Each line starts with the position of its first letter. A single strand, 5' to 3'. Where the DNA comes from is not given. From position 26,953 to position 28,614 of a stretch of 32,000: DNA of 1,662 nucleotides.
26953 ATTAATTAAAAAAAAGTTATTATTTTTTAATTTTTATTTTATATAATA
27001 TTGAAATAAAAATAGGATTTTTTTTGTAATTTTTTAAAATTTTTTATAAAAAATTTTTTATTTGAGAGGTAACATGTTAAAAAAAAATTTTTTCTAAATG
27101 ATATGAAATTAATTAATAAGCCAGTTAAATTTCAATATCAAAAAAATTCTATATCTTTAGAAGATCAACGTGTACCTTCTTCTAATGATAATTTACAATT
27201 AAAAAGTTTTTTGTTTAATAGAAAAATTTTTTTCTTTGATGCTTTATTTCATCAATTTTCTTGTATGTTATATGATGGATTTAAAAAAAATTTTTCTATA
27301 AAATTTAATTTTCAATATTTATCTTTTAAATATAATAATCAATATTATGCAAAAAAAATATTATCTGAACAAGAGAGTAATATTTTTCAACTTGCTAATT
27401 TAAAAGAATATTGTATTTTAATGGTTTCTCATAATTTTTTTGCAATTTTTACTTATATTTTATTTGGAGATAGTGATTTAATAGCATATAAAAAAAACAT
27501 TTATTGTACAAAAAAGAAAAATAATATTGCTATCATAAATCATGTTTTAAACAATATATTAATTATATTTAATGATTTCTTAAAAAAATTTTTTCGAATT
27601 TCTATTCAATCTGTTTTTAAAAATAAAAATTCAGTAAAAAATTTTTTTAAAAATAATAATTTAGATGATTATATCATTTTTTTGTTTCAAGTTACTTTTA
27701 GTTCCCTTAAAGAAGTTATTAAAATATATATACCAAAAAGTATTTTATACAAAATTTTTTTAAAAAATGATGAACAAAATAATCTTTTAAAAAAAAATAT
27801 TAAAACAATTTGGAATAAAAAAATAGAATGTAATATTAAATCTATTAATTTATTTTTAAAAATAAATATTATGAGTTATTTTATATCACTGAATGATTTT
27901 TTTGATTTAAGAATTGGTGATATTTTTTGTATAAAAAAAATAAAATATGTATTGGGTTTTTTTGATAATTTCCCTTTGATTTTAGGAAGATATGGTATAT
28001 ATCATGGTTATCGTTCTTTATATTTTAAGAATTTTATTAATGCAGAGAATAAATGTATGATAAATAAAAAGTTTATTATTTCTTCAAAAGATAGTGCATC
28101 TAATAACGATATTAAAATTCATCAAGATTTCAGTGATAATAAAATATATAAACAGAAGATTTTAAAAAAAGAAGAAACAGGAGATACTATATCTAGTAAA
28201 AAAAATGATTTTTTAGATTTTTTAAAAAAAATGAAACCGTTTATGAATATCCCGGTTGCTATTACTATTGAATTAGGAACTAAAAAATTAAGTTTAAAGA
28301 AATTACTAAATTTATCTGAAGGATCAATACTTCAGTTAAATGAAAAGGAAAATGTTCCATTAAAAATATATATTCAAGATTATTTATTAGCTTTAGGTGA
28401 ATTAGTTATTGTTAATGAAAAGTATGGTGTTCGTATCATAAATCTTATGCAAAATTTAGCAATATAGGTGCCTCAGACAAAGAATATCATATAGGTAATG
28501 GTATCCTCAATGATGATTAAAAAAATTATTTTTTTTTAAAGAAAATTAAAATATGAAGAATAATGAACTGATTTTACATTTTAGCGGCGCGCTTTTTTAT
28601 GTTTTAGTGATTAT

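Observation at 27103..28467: fliM and fliN fused into a single ORF, an injectisome SctQ-like C-ring gene with the ancestral fliN ATG kept in frame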

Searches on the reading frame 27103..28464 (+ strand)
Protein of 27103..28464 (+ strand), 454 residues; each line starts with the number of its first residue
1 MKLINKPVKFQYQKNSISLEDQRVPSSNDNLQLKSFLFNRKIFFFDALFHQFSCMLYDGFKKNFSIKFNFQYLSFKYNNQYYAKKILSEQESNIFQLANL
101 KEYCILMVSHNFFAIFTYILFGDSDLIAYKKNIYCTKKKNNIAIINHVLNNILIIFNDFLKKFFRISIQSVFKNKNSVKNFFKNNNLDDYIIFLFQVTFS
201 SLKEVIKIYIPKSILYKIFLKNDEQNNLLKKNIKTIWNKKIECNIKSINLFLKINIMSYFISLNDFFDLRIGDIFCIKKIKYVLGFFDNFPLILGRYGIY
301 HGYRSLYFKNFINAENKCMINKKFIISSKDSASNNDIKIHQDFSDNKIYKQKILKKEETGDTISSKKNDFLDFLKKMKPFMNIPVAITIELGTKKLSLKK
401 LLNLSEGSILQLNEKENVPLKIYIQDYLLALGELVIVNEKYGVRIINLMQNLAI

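Call 3: search_protein_families(library=pfam, proteins=[window:27103-28464:+], max_evalue=1)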
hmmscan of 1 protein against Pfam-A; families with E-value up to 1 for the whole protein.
window:27103-28464:+ (454 aa): 2 families
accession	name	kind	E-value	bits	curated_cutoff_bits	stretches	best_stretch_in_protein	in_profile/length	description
PF01052.25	FliMN_C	-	3.5e-22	78.6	23.8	2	381-448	4-71/73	Type III flagellar switch regulator (C-ring) FliN C-term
PF05166.18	YcgL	-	0.026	15.3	25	1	364-431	6-71/73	YcgL domain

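Call 4: search_protein_families(library=ncbifam, proteins=[window:27103-28464:+], max_evalue=1)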
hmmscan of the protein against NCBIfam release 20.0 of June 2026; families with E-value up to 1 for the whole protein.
window:27103-28464:+ (454 aa): 11 families
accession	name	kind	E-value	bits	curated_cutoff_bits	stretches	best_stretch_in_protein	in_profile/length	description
TIGR02480.1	fliN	equivalog_domain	6.1e-23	80.5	84.05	1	377-450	2-75/77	flagellar motor switch protein FliN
NF005995.1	PRK08119.1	equivalog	3.4e-17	63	218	1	344-450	267-371/376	flagellar motor switch phosphatase FliY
TIGR01397.1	fliM_switch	equivalog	1.5e-16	60.4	219.6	2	82-279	90-284/320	flagellar motor switch protein FliM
TIGR02551.1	SpaO_YscQ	equivalog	2.9e-13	50.4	100.8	1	368-448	222-300/300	type III secretion system cytoplasmic ring protein SctQ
NF005275.1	PRK06782.1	equivalog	1.1e-12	47.4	681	1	316-448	390-515/516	flagellar motor switch protein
NF006272.1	PRK08432.1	equivalog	2.1e-11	43.9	219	1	322-447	133-262/274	flagellar motor switch protein FliY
NF006273.1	PRK08433.1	equivalog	1.1e-08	35.3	114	1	368-450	6-88/100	flagellar motor switch protein FliN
NF005276.0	PRK06788.1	equivalog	6.3e-07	29.5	98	1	380-446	31-97/119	flagellar motor switch protein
NF006018.0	PRK08158.1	equivalog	8.5e-06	25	223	1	375-447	222-294/303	YscQ/HrcQ family type III secretion apparatus protein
NF005277.0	PRK06789.1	equivalog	0.00023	21.1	81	1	380-448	4-72/74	flagellar motor switch protein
NF005956.0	PRK08035.1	equivalog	0.11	11.7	230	1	380-446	248-314/323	YscQ/HrcQ family type III secretion apparatus protein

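Call 8: find_homologous_proteins(query=window:27103-28464:+, max_evalue=0.001)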
Query window:27103-28464:+ (454 aa): 5 proteins with E <= 0.001 among 8000 candidates.
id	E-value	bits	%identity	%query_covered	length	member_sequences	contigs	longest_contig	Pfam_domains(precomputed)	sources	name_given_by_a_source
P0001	1.3e-284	962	100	100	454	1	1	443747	PF01052.26,PF28396.1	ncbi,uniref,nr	ncbi:FliM/FliN family flagellar motor switch protein [Buchnera aphidicola]|uniref:FliM/FliN family f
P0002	5.0e-216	736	77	100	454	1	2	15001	PF01052.26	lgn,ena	-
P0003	3.6e-143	496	58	100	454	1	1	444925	PF01052.26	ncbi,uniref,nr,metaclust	ncbi:flagellar motor switch protein, C-ring protein [Buchnera aphidicola (Cinara tujafilina)]|uniref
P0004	2.0e-129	451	55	94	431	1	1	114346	PF01052.26,PF28396.1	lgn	-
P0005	2.7e-90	322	47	88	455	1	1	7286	PF01052.26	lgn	-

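Call 13: find_related_loci(query=A1, collection=genome_contigs, flank=3000)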
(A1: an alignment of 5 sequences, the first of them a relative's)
Query A1 (454 aa) in genome_contigs; peptide patterns used: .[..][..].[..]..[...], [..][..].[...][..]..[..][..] (x = any residue, [..] = any of these).
600 stretches matched a pattern (row limit reached: there are more); 1 encode a relative of the query (tblastn E <= 1e-3); 1 distinct loci.
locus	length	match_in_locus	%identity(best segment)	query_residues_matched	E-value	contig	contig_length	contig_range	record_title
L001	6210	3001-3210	31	380-449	6e-12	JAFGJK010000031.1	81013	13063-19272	MAG: Spirochaetes bacterium isolate Zod_Metabat.271 k87_2157241, whole genome shotgun sequence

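Call 14: find_encoding_contigs(protein=P0003, flank=3000, max_places=2)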
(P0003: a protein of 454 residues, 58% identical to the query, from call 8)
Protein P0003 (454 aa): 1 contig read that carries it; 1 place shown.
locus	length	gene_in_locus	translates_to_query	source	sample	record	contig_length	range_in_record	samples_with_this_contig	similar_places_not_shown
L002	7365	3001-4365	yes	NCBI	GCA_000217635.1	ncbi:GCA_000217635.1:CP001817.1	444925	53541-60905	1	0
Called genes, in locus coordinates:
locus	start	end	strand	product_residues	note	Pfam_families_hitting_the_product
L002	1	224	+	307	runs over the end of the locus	PF14841:FliG_M (faint), PF14842:FliG_N, PF01706:FliG_C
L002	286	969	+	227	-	PF02108:FliH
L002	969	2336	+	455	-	PF00006:ATP-synt_ab, PF18269:T3SS_ATPase_C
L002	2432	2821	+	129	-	PF02050:FliJ (weak)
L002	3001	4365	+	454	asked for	PF01052:FliMN_C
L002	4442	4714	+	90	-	PF04347:FliO (weak)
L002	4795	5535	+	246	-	PF00813:FliP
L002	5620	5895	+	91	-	PF01313:Bac_export_3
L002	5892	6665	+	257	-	PF01311:Bac_export_1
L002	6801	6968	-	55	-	PF00471:Ribosomal_L33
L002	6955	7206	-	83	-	PF00830:Ribosomal_L28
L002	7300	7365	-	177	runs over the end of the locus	PF00719:Pyrophosphatase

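Call 15: find_encoding_contigs(protein=P0002, flank=3000, max_places=2)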
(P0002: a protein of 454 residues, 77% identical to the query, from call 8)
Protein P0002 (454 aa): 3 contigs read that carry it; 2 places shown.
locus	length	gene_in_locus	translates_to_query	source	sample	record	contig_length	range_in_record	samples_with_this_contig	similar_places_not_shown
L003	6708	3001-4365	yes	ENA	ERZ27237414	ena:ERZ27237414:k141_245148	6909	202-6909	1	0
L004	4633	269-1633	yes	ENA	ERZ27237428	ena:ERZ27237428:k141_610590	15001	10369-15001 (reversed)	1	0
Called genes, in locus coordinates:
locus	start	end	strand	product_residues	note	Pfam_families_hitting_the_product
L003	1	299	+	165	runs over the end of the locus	?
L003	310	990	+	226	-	PF02108:FliH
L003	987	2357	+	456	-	PF00006:ATP-synt_ab, PF18269:T3SS_ATPase_C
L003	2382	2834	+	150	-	-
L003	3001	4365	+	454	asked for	PF01052:FliMN_C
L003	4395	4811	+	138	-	-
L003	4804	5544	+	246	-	PF00813:FliP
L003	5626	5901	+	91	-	PF01313:Bac_export_3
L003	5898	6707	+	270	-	?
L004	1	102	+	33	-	?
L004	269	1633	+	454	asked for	PF01052:FliMN_C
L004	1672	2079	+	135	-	-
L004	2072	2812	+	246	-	PF00813:FliP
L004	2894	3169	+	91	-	PF01313:Bac_export_3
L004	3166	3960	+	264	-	PF01311:Bac_export_1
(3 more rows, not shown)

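Call 16: find_encoding_contigs(protein=P0004, flank=3000, max_places=2)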
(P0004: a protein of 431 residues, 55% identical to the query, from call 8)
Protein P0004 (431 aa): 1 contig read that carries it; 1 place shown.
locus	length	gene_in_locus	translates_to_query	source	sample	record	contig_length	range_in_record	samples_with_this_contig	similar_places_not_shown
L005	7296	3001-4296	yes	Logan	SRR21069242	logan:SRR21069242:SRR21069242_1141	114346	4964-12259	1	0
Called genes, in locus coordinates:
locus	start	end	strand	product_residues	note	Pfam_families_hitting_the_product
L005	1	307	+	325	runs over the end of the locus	PF14842:FliG_N, PF14841:FliG_M (weak), PF01706:FliG_C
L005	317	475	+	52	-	-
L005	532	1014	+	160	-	PF02108:FliH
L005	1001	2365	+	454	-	PF00006:ATP-synt_ab, PF18269:T3SS_ATPase_C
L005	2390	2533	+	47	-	-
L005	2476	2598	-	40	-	-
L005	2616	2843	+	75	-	-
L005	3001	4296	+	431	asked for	PF28396:SepQ_C (weak), PF01052:FliMN_C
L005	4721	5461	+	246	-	PF00813:FliP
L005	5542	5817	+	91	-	PF01313:Bac_export_3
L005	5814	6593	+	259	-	PF01311:Bac_export_1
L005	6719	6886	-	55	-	PF00471:Ribosomal_L33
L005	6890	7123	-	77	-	PF00830:Ribosomal_L28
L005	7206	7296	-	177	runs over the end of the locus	PF00719:Pyrophosphatase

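Call 17: find_encoding_contigs(protein=P0005, flank=3000, max_places=2)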
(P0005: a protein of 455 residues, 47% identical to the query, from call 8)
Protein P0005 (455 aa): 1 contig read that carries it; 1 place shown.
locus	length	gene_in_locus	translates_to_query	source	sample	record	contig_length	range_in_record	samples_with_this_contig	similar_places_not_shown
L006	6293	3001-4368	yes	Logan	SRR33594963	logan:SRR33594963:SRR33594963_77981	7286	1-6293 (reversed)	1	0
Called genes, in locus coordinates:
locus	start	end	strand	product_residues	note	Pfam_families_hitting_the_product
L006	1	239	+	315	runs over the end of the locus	PF14842:FliG_N, PF14841:FliG_M (weak)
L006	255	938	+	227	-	PF02108:FliH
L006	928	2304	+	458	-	PF00006:ATP-synt_ab, PF18269:T3SS_ATPase_C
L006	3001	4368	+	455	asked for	PF01052:FliMN_C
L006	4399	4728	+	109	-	-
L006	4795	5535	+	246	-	PF00813:FliP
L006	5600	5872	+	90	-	PF01313:Bac_export_3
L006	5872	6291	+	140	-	?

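Call 24: search_protein_representatives(alignment_id=A1)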
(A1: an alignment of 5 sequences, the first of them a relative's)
Query: 5 sequences, 454 profile positions. Proteins with E-value up to 0.001 (for the whole library): 10281; up to 1e-10: 1082; up to 1e-30: 2. The best 150 are listed.
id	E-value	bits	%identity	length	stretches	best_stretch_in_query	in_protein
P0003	9.5e-226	766.5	-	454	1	1-454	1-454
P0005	5.3e-194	661.8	-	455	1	3-452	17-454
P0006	3.4e-27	112.0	-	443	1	18-449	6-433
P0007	5.1e-27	111.4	-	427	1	13-413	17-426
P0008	2.4e-23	99.3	-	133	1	321-452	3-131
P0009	5.0e-23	98.2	-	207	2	377-446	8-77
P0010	5.5e-22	94.8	-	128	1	323-449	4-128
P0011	2.0e-21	93.0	-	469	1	6-450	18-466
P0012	4.0e-21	92.0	-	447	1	34-450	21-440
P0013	4.0e-20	88.7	-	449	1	26-451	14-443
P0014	6.4e-19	84.7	-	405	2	355-450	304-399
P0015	1.1e-18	83.9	-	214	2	377-448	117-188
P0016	2.3e-18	82.9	-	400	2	346-450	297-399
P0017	2.8e-18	82.6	-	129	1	341-452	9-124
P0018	4.7e-18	81.9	-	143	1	366-450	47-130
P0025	1.9e-17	79.8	-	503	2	374-450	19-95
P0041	1.6e-15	73.5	-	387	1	341-450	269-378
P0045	2.4e-15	72.9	-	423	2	143-314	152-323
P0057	4.5e-15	72.1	-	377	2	359-452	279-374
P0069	9.6e-15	71.0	-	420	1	377-450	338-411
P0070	9.7e-15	70.9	-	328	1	2-314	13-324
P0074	1.1e-14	70.8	-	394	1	362-450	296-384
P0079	1.6e-14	70.2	-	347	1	298-451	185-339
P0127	7.6e-14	68.0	-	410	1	377-451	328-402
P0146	1.3e-13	67.2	-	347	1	281-451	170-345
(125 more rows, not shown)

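Call 26: list_cluster_members(proteins=[P0006, P0007, P0011, P0012, P0013, P0008, P0010, P0070, P0045, P0001])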
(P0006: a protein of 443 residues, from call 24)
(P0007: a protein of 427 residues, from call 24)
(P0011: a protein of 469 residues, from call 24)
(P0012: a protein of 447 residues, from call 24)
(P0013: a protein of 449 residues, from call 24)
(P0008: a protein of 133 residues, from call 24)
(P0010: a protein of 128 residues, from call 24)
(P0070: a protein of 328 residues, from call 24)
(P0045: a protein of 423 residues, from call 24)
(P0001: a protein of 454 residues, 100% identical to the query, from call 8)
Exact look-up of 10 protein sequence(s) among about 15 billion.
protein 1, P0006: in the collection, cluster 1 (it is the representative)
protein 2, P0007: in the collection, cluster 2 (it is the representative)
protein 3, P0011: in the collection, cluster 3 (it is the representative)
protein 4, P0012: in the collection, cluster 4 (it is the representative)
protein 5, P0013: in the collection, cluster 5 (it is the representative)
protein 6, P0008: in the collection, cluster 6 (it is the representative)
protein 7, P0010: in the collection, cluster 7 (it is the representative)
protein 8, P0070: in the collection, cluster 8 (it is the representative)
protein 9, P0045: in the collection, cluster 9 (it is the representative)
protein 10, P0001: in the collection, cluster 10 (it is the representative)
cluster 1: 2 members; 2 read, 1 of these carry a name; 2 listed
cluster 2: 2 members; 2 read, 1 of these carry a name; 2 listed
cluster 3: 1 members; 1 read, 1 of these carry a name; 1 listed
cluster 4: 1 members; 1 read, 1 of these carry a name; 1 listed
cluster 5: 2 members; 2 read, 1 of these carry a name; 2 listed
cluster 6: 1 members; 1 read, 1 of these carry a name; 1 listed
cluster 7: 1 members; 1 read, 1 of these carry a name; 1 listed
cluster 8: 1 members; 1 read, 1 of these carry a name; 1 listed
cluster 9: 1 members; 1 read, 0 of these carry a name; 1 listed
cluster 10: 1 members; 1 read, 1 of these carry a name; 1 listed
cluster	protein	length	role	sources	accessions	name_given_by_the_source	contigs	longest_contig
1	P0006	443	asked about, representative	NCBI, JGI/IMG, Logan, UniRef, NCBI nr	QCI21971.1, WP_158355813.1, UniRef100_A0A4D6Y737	flagellar motor switch protein FliN [Buchnera aphidicola] | Flagellar motor switch protein FliN n=1 Tax=Buchnera aphidicola (Lipaphis ...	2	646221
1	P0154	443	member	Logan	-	-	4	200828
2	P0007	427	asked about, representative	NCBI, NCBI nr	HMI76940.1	MAG TPA: FliM/FliN family flagellar motor switch protein, partial [Buchnera sp. (in: ... | FliM/FliN family flagellar motor switch protein [Buchnera sp. (in: enterobacteria)]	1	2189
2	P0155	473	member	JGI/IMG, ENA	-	-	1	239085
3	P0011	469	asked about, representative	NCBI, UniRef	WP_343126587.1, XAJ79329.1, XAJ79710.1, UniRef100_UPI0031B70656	FliM/FliN family flagellar motor switch protein [Buchnera aphidicola] | FliM/FliN family flagellar motor switch protein n=1 Tax=Buchnera aphidicola TaxID=9 ...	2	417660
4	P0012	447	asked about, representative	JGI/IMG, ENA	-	flagellar motor switch protein FliN/FliY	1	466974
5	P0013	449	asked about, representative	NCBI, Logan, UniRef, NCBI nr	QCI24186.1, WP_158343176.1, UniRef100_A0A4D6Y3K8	hypothetical protein D9V75_00365 [Buchnera aphidicola (Muscaphis stroyani)] | Flagellar motor switch protein FliM n=1 Tax=Buchnera aphidicola (Muscaphis stroyani) ... | FliM/FliN family flagellar motor switch protein [Buchnera aphidicola]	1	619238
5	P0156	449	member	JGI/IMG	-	-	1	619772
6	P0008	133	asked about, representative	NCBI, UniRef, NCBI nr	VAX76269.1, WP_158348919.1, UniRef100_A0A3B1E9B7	flagellar motor switch protein FliN [Buchnera aphidicola] | Flagellar motor switch protein FliN n=1 Tax=Buchnera aphidicola (Cinara strobi) ...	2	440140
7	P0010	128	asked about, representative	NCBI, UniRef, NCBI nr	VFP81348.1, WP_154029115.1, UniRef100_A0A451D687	flagellar motor switch protein FliN [Buchnera aphidicola] | Flagellar motor switch protein FliN n=1 Tax=Buchnera aphidicola (Cinara curvipes) ...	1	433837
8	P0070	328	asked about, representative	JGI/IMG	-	flagellar motor switch protein FliM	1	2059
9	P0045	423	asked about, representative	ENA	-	-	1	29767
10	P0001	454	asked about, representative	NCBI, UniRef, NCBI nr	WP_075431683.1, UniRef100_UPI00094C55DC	FliM/FliN family flagellar motor switch protein [Buchnera aphidicola] | FliM/FliN family flagellar motor switch protein n=1 Tax=Buchnera aphidicola TaxID=9 ...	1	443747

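Call 27: find_encoding_contigs(protein=P0006, flank=2500, max_places=1)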
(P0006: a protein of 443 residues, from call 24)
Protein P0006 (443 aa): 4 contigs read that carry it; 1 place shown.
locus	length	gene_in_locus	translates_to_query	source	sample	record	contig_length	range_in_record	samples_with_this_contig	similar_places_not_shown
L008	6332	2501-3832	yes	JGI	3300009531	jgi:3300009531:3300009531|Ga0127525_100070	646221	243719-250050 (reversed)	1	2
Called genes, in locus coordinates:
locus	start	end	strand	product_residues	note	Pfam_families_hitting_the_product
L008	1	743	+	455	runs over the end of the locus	PF00006:ATP-synt_ab, PF18269:T3SS_ATPase_C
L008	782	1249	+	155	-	-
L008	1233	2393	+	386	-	PF02120:Flg_hook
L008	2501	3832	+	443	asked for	PF02154:FliM, PF01052:FliMN_C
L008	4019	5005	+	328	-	PF04347:FliO, PF00813:FliP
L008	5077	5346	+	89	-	PF01313:Bac_export_3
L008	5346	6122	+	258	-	PF01311:Bac_export_1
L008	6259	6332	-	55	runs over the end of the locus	PF00471:Ribosomal_L33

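Call 29: find_homologous_proteins(query=P0006, max_evalue=0.001)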
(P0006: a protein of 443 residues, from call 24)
Query P0006 (443 aa): 26 proteins with E <= 0.001 among 8000 candidates.
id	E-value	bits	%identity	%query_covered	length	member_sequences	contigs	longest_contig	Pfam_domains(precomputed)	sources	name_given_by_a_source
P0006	1.8e-272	922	100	100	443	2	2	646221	PF01052.26,PF02154.22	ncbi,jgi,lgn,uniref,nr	ncbi:flagellar motor switch protein FliN [Buchnera aphidicola]|uniref:Flagellar motor switch protein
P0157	6.6e-119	416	68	71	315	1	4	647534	PF01052.26,PF02154.22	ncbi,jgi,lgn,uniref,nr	ncbi:MAG: FliM/FliN family flagellar motor switch protein [Buchnera aphidicola (Brevicoryne brassica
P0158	7.2e-113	396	50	100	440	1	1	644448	PF01052.26,PF02154.22,PF28396.1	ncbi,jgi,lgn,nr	ncbi:flagellar motor switch protein FliN [Buchnera aphidicola]|nr:flagellar motor switch protein Fli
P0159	2.9e-111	391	49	100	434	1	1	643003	PF01052.26,PF02154.22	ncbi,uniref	ncbi:flagellar motor switch protein FliN [Buchnera aphidicola]|uniref:flagellar motor switch protein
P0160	3.0e-110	388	65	71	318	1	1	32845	PF01052.26,PF02154.22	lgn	-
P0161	2.4e-101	358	45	99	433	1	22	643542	PF01052.26,PF02154.22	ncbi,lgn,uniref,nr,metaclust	ncbi:flagellar motor switch protein FliN [Buchnera aphidicola]|uniref:Flagellar motor switch protein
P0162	4.3e-97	344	46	100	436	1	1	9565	PF01052.26,PF02154.22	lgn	-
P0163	1.2e-80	290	52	70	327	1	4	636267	PF01052.26,PF02154.22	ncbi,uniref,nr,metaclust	ncbi:hypothetical protein ATN01_00390 [Buchnera aphidicola (Diuraphis noxia)]|uniref:Flagellar motor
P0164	9.5e-73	264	47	69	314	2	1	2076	PF01052.26,PF02154.22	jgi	jgi:flagellar motor switch protein FliM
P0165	2.4e-71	259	49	69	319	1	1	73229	PF01052.26,PF02154.22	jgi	-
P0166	3.8e-71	259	48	69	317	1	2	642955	PF01052.26,PF02154.22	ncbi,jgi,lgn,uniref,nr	ncbi:flagellar motor switch protein FliM [Buchnera aphidicola (Hyperomyzus lactucae)]|uniref:Flagell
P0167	5.8e-70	255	48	69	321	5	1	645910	PF01052.26,PF02154.22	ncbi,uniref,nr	ncbi:FliM/FliN family flagellar motor switch protein [Buchnera aphidicola]|uniref:FliM/FliN family f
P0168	4.3e-68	249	49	69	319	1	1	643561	PF01052.26,PF02154.22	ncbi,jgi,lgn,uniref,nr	ncbi:FliM/FliN family flagellar motor switch protein [Buchnera aphidicola]|uniref:Flagellar motor sw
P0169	2.5e-66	243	46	69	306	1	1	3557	PF01052.26,PF02154.22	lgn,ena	-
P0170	2.7e-66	243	47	69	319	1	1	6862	PF01052.26,PF02154.22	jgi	-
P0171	1.2e-64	237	47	69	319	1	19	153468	PF01052.26,PF02154.22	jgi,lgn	jgi:flagellar motor switch protein FliM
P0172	7.5e-63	231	46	69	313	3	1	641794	PF01052.26,PF02154.22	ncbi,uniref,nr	ncbi:FliM/FliN family flagellar motor switch protein [Buchnera aphidicola]|uniref:FliM/FliN family f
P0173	3.1e-61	226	42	75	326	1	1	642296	PF01052.26,PF02154.22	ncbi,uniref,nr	ncbi:MAG: flagellar motor switch protein FliM [Buchnera aphidicola (Microlophium carnosum)]|uniref:F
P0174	7.3e-58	215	43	69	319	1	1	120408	PF01052.26,PF02154.22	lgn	-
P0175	5.0e-44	169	38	69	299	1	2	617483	PF01052.26,PF02154.22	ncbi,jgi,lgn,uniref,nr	ncbi:MAG: FliM/FliN family flagellar motor switch protein [Buchnera aphidicola (Pentalonia nigronerv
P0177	2.4e-10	59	45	17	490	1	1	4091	PF13690.12,PF01052.26,PF04509.18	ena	-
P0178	2.4e-10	59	48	16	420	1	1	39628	PF13690.12,PF01052.26,PF04509.18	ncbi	-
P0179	7.7e-10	57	29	34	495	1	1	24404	PF13690.12,PF01052.26,PF04509.18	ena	-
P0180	2.8e-7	48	36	13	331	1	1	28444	PF01052.26,PF02154.22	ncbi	-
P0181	5.1e-7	48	38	16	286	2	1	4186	PF01052.26,PF28396.1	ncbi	-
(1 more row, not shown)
